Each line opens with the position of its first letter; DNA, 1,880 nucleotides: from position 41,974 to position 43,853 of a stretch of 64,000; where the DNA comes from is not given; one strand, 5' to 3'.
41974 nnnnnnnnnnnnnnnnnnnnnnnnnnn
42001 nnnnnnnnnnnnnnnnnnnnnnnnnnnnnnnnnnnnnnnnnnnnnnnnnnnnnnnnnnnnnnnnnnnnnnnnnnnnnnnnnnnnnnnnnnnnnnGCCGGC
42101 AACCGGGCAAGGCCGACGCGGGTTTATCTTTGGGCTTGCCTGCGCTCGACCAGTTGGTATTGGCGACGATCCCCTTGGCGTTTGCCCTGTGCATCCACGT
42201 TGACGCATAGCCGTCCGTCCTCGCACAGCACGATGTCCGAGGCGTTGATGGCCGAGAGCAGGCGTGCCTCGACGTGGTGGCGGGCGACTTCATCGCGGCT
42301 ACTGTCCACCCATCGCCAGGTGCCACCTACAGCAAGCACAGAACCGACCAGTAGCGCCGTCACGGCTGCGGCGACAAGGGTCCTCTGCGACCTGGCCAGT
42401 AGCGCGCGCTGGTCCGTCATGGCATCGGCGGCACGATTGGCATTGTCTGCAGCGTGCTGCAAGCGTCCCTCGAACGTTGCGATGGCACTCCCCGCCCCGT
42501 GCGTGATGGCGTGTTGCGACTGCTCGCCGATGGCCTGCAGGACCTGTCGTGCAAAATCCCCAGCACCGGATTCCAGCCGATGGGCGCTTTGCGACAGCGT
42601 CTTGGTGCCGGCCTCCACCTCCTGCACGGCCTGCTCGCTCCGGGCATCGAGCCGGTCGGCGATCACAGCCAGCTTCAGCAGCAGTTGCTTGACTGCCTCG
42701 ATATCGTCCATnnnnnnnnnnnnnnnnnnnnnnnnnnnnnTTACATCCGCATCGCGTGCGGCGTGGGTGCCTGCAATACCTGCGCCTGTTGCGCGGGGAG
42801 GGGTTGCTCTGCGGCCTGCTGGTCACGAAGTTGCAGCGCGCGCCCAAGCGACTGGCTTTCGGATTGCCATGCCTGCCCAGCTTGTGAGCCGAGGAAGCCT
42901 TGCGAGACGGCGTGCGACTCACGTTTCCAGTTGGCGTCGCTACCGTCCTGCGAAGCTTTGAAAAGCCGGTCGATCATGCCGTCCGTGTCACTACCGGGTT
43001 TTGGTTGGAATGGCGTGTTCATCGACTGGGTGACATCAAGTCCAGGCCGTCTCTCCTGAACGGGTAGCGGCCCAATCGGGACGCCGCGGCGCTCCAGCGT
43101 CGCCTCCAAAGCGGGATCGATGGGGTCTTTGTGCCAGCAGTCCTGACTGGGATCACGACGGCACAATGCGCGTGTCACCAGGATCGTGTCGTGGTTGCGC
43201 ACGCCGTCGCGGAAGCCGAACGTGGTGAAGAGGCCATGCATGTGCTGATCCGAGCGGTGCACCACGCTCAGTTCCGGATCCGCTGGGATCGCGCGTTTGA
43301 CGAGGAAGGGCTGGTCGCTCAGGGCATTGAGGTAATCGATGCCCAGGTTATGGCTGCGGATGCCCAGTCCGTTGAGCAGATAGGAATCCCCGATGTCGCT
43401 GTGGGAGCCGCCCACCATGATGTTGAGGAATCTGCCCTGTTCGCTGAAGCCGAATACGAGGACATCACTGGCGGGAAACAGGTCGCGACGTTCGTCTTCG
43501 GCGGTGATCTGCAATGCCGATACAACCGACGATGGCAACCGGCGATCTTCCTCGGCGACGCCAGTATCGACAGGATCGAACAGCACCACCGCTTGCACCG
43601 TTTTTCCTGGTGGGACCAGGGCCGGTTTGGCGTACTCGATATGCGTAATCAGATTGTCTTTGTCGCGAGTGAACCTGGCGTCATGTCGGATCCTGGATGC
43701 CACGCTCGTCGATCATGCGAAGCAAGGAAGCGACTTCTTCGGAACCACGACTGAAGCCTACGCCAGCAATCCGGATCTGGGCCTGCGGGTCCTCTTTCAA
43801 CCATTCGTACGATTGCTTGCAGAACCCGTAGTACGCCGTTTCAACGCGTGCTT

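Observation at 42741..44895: Frameshifted DUF2235 (Tle1-like phospholipase effector family) gene with upstream lipoprotein; no T6SS genes nearby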

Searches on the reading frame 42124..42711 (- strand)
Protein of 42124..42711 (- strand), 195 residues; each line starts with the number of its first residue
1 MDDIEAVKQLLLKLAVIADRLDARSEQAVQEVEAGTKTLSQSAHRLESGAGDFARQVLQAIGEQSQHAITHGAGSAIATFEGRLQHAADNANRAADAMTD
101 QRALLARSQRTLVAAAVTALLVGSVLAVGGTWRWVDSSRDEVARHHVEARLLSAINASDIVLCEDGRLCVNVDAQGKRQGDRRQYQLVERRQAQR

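Call 3: search_protein_families(library=pfam, proteins=[window:42124-42711:-], max_evalue=0.1)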
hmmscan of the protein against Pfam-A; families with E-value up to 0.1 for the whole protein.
window:42124-42711:- (195 aa): 0 families

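Call 14: search_protein_families(library=pfam, proteins=[window:42124-42711:-], max_evalue=10)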
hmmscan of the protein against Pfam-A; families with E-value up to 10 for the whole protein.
window:42124-42711:- (195 aa): 0 families

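Call 20: search_protein_families(library=ncbifam, proteins=[window:42124-42711:-], max_evalue=1)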
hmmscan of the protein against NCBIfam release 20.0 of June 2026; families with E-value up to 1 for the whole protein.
window:42124-42711:- (195 aa): 4 families
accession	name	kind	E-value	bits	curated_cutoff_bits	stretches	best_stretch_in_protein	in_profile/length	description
TIGR03089.2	TIGR03089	equivalog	0.027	14.4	85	1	14-131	92-208/230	TIGR03089 family protein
NF010470.0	PRK13895.1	subfamily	0.059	13.1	139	1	13-123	28-137/144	conjugal transfer protein TraM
NF050113.1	gal_furan_GlfT1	equivalog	0.083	12.2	330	0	11-63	28-78/290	galactofuranosyltransferase GlfT1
NF041382.1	Trx_VPGUxxT_one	exception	0.34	10.1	350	1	145-188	137-180/349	VPGUxxT family thioredoxin-like (seleno)protein, type 1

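Call 37: find_encoding_contigs(protein=window:42124-42711:-, flank=10000, max_places=3)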
Protein window:42124-42711:- (195 aa): no gene with exactly this product is on record in the collection.

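Call 78: find_homologous_proteins(query=window:42124-42711:-, max_evalue=0.001)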
Query window:42124-42711:- (195 aa): 21 proteins with E <= 0.001 among 1112 candidates.
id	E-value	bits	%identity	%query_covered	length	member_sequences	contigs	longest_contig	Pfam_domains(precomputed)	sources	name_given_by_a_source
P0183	2.0e-114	397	100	100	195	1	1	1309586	-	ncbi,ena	-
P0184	3.3e-95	334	86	100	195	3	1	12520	-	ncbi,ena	-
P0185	4.3e-86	305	80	98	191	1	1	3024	-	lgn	-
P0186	3.0e-73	263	72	98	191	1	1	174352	-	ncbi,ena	-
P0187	4.6e-64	233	64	98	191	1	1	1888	-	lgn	-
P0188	1.8e-29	120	44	97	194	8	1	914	PF28006.1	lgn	-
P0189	1.8e-28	117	43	97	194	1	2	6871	PF28006.1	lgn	-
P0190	2.2e-28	117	41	98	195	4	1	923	-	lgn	-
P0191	2.3e-28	117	43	96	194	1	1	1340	-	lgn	-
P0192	2.6e-28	117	43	96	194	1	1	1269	PF28006.1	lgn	-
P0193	3.3e-28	116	42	97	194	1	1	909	PF28006.1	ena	-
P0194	1.5e-26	111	39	96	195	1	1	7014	-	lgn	-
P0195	9.8e-25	105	40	96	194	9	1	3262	PF28006.1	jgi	jgi:hypothetical protein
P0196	1.3e-24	105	37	96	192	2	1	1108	-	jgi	jgi:hypothetical protein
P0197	5.3e-23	99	40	97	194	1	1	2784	-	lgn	-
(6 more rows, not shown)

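Call 79: search_protein_families(library=pfam, proteins=[P0188, P0189, P0195, P0183, P0186, P0194], max_evalue=10)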
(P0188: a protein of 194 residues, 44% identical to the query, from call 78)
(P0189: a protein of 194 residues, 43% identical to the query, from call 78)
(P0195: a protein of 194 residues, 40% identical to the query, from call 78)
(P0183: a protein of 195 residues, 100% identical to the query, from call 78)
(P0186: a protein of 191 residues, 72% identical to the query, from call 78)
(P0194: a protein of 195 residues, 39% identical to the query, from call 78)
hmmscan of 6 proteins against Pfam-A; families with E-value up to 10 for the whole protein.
P0188 (194 aa): 3 families
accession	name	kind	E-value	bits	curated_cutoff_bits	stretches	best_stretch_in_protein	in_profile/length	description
PF10046.14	BLOC1_2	-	0.076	13.8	33.4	1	7-31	65-89/96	Biogenesis of lysosome-related organelles complex-1 subunit 2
PF17675.6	APG6_N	-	0.84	10.5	45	1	10-80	49-115/132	Apg6 coiled-coil region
PF20331.3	DUF6626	-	1.1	10.2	27.3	1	6-49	41-84/96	Family of unknown function (DUF6626)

P0189 (194 aa): 1 family
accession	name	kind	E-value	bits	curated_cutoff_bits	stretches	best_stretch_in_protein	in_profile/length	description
PF10046.14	BLOC1_2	-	0.11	13.4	33.4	1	7-31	65-89/96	Biogenesis of lysosome-related organelles complex-1 subunit 2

P0195 (194 aa): 3 families
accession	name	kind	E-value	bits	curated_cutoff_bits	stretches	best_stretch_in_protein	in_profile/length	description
PF03836.20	RasGAP_C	-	0.06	13.9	26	1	6-48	49-91/137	RasGAP C-terminus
PF10046.14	BLOC1_2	-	0.12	13.2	33.4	1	7-32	65-90/96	Biogenesis of lysosome-related organelles complex-1 subunit 2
PF22281.1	DUF6959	-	3.3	8.4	27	1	59-85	31-57/88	Family of unknown function (DUF6959)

P0183 (195 aa): 0 families

P0186 (191 aa): 3 families
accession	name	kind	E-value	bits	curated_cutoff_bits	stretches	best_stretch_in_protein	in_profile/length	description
PF14468.11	DUF4427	-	0.024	15.1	22.7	1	122-179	29-78/132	Protein of unknown function (DUF4427)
PF11239.13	DUF3040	-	0.097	13.4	24.7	1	77-131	11-63/84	Protein of unknown function (DUF3040)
PF25566.1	RIMB1_N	-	0.61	10.4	28.5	1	3-70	42-110/129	RIMB1-like, N-terminal domain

P0194 (195 aa): 1 family
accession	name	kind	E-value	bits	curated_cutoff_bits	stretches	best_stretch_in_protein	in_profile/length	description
PF09790.15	Hyccin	-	0.13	11.8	25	1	25-85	210-274/321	Hyccin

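Call 87: predict_structure(alignment_id=A7)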
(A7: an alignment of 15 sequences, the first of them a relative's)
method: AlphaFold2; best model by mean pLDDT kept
length: 195 residues; sequences in the alignment: 15
mean_pLDDT: 61.5   pTM: 0.24
mean pLDDT of the five models: 61.5, 55.0, 51.5, 48.1, 45.8
residues with pLDDT >= 90: 0; 70-90: 46; 50-70: 127; < 50: 22
segments of 3 or more residues with pLDDT < 50: 45-47, 64-66, 191-195
pLDDT, mean of each block of 10 residues (from residue 1): 65 61 60 53 50 52 49 58 69 73 73 81 78 66 54 54 65 60 59 40
secondary structure, 60 per line:
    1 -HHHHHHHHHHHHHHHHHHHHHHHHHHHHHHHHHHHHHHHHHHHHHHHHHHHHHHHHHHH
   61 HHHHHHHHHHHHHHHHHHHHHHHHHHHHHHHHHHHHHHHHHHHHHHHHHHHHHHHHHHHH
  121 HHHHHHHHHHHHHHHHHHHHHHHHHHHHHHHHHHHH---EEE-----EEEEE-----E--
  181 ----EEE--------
elements in order: H2-156 E160-162 E168-172 E185-187

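Call 89: list_cluster_members(proteins=[P0004, P0183, P0001, P0188, P0090])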
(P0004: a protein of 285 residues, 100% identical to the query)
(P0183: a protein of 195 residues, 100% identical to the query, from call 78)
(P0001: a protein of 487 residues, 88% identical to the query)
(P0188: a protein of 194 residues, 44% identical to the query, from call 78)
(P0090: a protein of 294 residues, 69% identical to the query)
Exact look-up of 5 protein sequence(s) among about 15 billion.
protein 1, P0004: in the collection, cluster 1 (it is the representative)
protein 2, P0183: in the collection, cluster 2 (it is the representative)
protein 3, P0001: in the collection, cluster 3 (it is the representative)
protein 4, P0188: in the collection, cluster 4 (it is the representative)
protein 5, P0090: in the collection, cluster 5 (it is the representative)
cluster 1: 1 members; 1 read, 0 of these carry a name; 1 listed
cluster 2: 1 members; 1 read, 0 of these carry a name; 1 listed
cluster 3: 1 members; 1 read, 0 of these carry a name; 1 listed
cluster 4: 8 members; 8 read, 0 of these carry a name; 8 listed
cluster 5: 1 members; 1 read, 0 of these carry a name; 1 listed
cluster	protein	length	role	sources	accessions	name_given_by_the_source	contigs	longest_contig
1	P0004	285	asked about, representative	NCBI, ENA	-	-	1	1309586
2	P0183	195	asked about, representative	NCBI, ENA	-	-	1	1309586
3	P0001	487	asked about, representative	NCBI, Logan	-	-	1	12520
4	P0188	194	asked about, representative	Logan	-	-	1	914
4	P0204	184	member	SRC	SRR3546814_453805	-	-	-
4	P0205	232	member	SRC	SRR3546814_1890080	-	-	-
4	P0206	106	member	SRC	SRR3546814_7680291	-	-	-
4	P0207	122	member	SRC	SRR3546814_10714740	-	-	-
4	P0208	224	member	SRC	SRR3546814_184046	-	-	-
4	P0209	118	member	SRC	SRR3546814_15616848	-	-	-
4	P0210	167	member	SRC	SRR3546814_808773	-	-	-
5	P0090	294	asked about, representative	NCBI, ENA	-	-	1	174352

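Call 99: search_dna_similar(query=window:42127-42711:-, collection=plasmids, mode=protein, max_evalue=0.001, max_rows=15)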
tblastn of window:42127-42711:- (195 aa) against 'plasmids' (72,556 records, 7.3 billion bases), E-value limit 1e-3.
Records with a match: 2; places in all: 2; records where one place covers at least 80% of the query: 0.
Best place of each record, by identity: <60% 2.
By first word of the organism name: Xanthomonas 2.
By predicted mobility (MOB-suite, as given by PLSDB): mobilizable 2.
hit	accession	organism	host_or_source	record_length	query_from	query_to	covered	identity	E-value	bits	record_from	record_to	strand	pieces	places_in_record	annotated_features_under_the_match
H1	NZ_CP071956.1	Xanthomonas fragariae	Fragariae ananassa,tissue sample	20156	137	192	29%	42.9%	2e-6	54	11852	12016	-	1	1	hypothetical protein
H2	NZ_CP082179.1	Xanthomonas fragariae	strawberry,mixed culture,crown rot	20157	137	192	29%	42.9%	2e-6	54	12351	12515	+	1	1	hypothetical protein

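Call 100: get_annotated_region(hit=H1, flank=6000)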
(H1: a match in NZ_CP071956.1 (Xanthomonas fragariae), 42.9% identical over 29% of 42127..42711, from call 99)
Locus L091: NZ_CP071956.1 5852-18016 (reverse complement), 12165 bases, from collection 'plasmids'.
description: Xanthomonas fragariae strain YL19 plasmid pYL19, complete sequence
organism: Xanthomonas fragariae (NCBI taxid 48664)
taxonomy: Bacteria; Pseudomonadota; Gammaproteobacteria; Lysobacterales; Lysobacteraceae; Xanthomonas; Xanthomonas fragariae
host: -; source: Fragariae ananassa,tissue sample; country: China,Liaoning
typing (MOB-suite, as given by PLSDB): mobilizable; replicon IncP; relaxase MOBP
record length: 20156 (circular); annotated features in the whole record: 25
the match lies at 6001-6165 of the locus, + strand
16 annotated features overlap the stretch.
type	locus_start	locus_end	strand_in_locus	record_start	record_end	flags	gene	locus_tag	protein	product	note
CDS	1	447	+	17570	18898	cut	-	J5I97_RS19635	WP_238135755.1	replication protein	-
CDS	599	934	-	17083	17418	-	yecR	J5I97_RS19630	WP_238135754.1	YecR family lipoprotein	-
CDS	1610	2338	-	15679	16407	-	-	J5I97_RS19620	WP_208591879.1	hypothetical protein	-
CDS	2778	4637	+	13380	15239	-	-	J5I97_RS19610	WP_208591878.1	hypothetical protein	-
CDS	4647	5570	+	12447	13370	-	-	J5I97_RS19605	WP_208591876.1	hypothetical protein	-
CDS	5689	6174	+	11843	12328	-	-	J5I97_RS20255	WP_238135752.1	hypothetical protein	-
CDS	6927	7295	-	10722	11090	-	-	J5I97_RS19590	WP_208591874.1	hypothetical protein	-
CDS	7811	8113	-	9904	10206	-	-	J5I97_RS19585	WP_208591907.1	hypothetical protein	-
CDS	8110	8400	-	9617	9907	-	-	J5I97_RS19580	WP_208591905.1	hypothetical protein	-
CDS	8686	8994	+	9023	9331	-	-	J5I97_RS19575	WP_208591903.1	MobB mobilization protein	-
CDS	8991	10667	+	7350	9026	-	traI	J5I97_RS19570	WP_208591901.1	TraI/MobA(P) family conjugative relaxase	-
CDS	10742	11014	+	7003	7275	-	-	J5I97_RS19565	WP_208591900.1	CopG family ribbon-helix-helix protein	-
CDS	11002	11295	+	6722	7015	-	-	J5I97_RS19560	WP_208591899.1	type II toxin-antitoxin system RelE/ParE family toxin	GO:0030541 - plasmid partitioning [Evidence IEA]; GO:0051290 - protein heterotetramerization [Evidence IEA]; GO:0009432 ...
CDS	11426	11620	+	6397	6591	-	-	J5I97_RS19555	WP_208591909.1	hypothetical protein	-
CDS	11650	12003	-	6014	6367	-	-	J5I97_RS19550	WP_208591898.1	hypothetical protein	-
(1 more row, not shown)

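Call 104: find_related_loci(query=A7, collection=metagenome_contigs, flank=10000)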
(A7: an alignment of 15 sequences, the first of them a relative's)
Query A7 (195 aa) in metagenome_contigs; peptide patterns used: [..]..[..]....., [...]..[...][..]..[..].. (x = any residue, [..] = any of these).
232 stretches matched a pattern; 5 encode a relative of the query (tblastn E <= 1e-3); 5 distinct loci.
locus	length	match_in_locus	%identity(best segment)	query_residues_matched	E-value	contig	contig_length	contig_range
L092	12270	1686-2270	86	1-195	7e-98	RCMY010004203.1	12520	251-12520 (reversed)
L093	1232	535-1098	44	2-190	4e-40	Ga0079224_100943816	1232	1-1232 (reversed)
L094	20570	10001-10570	39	1-189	4e-35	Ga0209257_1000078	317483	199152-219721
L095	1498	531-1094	42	2-190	3e-35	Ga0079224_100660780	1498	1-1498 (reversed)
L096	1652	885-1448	41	2-190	4e-33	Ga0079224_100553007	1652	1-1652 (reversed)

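Call 108: search_solved_structures(query=L094:2584-4467:+, max_evalue=0.001)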
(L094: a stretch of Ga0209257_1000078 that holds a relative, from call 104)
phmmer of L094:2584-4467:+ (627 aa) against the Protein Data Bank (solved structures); distinct sequences matched with E-value up to 0.001: 262 (the best 60 are shown).
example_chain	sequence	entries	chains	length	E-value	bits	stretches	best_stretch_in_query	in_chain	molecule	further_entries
1h3g_A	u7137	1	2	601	8.8e-217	724.5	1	35-625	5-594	Cyclomaltodextrinase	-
3ede_A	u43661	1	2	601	1.7e-216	723.5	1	35-625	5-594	Cyclomaltodextrinase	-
3edd_A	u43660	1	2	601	2e-216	723.3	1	35-625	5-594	Cyclomaltodextrinase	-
3edf_A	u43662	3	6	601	4.2e-216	722.2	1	35-625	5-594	Cyclomaltodextrinase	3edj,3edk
9fyz_A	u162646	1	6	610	3.1e-164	550.9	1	36-624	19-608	Neopullulanase SusA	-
9dcq_A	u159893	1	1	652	1e-160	539.3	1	32-619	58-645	Alpha amylase, catalytic domain protein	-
4e2o_A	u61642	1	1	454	6.8e-53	183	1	138-500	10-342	Alpha-amylase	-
5a2b_A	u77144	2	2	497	6.6e-48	166.6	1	137-583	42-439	ANOXYBACILLUS ALPHA-AMYLASE | ALPHA-AMYLASE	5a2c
5a2a_A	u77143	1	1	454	1.1e-47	165.8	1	138-584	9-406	APO FORM OF ANOXYBACILLUS ALPHA-AMYLASES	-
1sma_A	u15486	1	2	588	3.9e-33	117.7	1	140-585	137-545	MALTOGENIC AMYLASE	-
6wni_A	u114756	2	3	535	1.2e-32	116.1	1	136-582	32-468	Cyclomaltodextrin glucanotransferase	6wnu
1gvi_A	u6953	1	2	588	4.9e-32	114.1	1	140-585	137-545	MALTOGENIC AMYLASE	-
1ea9_C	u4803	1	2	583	1e-31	113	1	138-586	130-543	CYCLOMALTODEXTRINASE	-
1j0h_A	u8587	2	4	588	2.1e-31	112.1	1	140-585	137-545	neopullulanase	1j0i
1j0j_A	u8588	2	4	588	5.4e-31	110.7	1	140-585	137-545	neopullulanase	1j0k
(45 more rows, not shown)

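Call 109: search_solved_structures(query=L094:5493-6752:+, max_evalue=0.01)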
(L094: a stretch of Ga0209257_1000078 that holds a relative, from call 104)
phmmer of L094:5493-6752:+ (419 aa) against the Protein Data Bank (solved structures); distinct sequences matched with E-value up to 0.01: 0.

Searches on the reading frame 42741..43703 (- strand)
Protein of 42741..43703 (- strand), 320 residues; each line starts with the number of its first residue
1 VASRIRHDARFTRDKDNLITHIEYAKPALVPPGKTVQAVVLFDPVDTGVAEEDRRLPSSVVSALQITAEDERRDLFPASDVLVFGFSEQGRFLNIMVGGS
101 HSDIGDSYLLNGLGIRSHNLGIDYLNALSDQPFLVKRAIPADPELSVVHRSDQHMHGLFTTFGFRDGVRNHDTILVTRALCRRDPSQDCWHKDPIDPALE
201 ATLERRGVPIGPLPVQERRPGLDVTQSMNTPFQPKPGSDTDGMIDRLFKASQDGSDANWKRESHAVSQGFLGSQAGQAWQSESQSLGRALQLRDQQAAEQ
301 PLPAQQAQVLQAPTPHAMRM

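Call 3: search_protein_families(library=pfam, proteins=[window:42741-43703:-], max_evalue=0.1)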
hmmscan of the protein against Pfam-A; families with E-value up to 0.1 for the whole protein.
window:42741-43703:- (320 aa): 0 families

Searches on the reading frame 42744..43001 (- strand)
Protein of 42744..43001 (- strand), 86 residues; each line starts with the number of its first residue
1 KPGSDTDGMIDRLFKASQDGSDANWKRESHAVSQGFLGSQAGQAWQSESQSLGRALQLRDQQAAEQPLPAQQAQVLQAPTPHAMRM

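Call 35: find_homologous_proteins(query=A2, max_evalue=0.01)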
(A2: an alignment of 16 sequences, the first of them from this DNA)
Query A2 (16 sequences) (86 aa, profile of the alignment): 6 proteins with E <= 0.01 among 4059 candidates.
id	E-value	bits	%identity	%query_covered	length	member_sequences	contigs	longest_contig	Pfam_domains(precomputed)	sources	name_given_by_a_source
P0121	1.0e-10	60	-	-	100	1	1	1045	-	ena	-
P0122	2.6e-10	58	38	45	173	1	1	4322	-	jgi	jgi:hypothetical protein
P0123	2.4e-9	55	33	27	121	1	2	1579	-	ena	-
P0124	3.4e-6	45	-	-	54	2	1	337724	-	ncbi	-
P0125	1.9e-5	43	31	59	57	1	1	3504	-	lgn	-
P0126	2.0e-4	40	-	-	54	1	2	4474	-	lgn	-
